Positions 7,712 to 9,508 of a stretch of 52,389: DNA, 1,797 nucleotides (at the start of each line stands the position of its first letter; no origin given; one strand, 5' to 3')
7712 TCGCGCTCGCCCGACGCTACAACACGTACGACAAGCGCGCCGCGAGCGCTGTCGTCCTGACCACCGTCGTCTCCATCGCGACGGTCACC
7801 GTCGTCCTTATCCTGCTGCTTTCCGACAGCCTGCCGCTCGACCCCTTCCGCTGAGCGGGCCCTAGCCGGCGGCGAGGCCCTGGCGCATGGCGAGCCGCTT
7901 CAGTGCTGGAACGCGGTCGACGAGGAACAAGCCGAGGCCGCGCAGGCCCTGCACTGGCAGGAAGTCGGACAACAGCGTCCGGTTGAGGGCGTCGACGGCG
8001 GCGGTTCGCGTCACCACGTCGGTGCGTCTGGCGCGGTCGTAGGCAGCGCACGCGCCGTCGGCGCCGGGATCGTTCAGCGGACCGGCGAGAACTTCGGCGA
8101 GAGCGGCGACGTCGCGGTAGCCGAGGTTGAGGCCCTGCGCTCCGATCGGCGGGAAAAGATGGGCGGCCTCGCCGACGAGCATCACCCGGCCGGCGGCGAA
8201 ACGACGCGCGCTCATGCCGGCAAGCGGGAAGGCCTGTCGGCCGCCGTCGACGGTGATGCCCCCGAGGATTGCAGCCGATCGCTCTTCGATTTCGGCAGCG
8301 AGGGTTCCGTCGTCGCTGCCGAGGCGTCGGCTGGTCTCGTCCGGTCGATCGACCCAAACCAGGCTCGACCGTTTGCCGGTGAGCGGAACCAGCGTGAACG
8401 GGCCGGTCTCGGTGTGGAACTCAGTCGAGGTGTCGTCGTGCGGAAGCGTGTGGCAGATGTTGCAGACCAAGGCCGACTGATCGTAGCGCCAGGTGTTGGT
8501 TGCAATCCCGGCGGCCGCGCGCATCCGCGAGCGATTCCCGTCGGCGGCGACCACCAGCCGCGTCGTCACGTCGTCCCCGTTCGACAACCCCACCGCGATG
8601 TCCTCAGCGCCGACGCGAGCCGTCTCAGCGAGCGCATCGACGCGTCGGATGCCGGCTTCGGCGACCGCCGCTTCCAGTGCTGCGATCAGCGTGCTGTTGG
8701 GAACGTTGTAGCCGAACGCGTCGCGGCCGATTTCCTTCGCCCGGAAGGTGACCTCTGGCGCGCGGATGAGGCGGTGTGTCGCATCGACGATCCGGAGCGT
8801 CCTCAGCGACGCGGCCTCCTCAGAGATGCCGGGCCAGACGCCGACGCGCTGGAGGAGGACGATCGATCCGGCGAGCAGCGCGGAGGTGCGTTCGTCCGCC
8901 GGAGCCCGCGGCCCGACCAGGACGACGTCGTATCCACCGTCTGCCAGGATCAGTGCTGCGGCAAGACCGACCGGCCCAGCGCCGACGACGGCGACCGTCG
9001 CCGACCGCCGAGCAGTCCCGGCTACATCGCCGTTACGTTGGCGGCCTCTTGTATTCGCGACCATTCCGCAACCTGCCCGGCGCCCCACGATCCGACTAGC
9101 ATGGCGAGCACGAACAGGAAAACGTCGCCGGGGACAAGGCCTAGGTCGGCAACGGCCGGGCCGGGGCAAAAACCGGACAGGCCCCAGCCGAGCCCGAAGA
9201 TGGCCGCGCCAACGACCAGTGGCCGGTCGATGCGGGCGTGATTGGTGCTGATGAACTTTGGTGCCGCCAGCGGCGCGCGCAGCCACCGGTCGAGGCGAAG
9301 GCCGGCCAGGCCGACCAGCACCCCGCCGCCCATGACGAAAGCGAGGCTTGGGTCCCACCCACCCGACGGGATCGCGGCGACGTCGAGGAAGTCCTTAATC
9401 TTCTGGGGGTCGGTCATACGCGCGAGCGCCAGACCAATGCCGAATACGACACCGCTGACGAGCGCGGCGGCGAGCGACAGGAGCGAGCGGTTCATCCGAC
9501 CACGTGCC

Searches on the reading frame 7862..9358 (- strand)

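Call 64: search_protein_families(library=ncbifam, proteins=[window:7862-9358:-], max_evalue=1e-20)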
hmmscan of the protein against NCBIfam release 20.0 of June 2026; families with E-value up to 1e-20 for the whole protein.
window:7862-9358:- (498 aa): 23 families
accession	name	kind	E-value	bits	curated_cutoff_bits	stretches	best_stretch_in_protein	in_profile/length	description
NF005691.0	PRK07494.1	equivalog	2.5e-151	503.8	459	1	117-497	6-388/404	UbiH/UbiF family hydroxylase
TIGR01988.1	Ubi-OHases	subfamily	1.5e-98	330.2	224.65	1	122-494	2-385/387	ubiquinone biosynthesis hydroxylase, UbiH/UbiF/VisC/COQ6 family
NF005599.0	PRK07333.1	equivalog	3.1e-84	282.9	549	1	117-493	10-397/414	ubiquinone biosynthesis hydroxylase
TIGR01984.1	UbiH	equivalog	3.8e-72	243.2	392.2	1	122-493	2-379/382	2-octaprenyl-6-methoxyphenyl hydroxylase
NF005612.0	PRK07364.1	equivalog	1.1e-64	218.5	487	1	115-492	14-399/415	FAD-dependent hydroxylase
NF004356.0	PRK05732.1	equivalog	1.2e-62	212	384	1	120-495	4-390/395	2-octaprenyl-6-methoxyphenyl hydroxylase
NF005951.1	PRK08020.1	equivalog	6.9e-58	196.3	590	1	121-495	4-386/388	3-demethoxyubiquinol 3-hydroxylase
NF006448.0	PRK08773.1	equivalog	1.5e-57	195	614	1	117-489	4-384/393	UbiH/UbiF family hydroxylase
NF006593.0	PRK09126.1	equivalog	1.1e-55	189.1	420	1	120-492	5-386/393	5-demethoxyubiquinol-8 5-hydroxylase UbiM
NF005788.0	PRK07608.1-3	equivalog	2e-55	188.1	478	1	122-495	5-386/388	UbiH/UbiF family hydroxylase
NF006461.0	PRK08850.1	equivalog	2.5e-50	171.3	633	1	119-495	4-390/405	FAD-dependent 2-octaprenylphenol hydroxylase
NF005949.0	PRK08013.1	equivalog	1.6e-48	165.7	620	1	119-494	3-389/401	FAD-dependent 2-octaprenylphenol hydroxylase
NF006460.0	PRK08849.1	equivalog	4.7e-48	163.9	598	1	121-494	7-383/386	2-octaprenyl-3-methyl-6-methoxy-1,4-benzoquinol hydroxylase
NF005421.0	PRK06996.1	equivalog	6.6e-48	163.7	450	1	117-493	9-391/398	UbiH/UbiF/VisC/COQ6 family ubiquinone biosynthesis hydroxylase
NF004318.0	PRK05714.1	equivalog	2.5e-47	161.4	653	1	120-495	5-395/407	2-octaprenyl-3-methyl-6-methoxy-1,4-benzoquinol hydroxylase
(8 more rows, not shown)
